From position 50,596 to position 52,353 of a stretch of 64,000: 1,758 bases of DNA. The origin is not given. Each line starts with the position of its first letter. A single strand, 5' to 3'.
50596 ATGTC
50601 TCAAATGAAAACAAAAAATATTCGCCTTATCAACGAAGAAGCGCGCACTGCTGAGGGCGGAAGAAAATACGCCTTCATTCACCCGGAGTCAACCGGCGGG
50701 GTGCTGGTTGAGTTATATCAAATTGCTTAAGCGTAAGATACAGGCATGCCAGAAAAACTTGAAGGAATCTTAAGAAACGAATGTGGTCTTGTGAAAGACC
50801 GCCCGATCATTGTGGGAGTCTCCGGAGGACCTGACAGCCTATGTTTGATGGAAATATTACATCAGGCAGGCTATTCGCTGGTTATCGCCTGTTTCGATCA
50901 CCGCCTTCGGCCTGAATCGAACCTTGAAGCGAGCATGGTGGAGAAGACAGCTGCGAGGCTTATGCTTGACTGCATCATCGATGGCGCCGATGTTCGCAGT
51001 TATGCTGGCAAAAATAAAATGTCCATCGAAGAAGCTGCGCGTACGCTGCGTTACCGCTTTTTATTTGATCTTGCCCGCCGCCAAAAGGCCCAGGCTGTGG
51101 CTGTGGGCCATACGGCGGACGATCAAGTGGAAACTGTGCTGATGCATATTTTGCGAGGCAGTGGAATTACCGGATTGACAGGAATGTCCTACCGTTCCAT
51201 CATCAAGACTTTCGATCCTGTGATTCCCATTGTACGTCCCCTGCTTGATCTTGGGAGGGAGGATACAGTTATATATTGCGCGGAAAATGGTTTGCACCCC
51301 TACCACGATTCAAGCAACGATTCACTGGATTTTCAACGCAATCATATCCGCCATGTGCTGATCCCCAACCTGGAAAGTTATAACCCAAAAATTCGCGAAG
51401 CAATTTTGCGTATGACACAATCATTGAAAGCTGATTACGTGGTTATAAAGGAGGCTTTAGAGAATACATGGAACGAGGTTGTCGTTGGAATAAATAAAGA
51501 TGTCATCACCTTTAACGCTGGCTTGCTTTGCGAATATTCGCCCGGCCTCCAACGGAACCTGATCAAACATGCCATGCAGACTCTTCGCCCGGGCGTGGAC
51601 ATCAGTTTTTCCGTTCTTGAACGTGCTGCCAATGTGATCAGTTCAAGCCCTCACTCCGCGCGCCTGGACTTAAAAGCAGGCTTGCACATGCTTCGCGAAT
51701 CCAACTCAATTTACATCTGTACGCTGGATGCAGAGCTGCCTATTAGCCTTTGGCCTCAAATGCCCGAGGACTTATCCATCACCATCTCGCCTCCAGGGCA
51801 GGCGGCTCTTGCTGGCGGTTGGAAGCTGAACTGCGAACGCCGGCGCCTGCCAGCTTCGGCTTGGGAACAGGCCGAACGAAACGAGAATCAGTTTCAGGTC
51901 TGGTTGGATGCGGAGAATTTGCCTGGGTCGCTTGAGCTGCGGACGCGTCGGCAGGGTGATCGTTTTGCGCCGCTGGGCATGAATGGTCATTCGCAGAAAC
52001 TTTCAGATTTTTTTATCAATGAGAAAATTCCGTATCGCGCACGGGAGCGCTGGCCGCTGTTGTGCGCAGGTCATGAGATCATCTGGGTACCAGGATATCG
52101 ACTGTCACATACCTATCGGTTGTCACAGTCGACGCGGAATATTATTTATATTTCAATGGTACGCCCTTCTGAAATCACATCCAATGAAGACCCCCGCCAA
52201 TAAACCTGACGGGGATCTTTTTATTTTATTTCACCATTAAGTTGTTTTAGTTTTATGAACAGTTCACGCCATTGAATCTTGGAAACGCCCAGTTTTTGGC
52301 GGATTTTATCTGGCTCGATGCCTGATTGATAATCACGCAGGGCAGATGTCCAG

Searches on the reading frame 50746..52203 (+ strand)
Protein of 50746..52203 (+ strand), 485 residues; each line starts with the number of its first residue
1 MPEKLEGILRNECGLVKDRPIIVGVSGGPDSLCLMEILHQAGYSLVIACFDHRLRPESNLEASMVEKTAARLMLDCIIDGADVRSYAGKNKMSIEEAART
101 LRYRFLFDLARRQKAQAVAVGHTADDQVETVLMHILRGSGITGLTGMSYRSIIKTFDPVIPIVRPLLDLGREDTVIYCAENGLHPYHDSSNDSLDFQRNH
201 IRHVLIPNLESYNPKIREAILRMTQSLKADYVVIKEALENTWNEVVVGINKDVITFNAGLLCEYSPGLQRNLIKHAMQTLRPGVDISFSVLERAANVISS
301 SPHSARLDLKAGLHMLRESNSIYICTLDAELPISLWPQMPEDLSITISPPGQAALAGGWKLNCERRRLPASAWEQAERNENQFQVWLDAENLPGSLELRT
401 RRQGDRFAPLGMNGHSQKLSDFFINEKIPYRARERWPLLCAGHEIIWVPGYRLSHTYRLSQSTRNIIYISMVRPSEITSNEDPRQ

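Call 31: search_protein_families(library=ncbifam, proteins=[window:50746-52203:+], max_evalue=1e-25)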
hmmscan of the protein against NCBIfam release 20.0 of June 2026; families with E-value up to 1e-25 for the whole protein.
window:50746-52203:+ (485 aa): 1 family
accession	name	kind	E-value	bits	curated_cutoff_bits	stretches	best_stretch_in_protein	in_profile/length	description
TIGR02432.1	lysidine_TilS_N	equivalog_domain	1.2e-49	168.8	93.6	1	21-207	2-189/189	tRNA lysidine(34) synthetase TilS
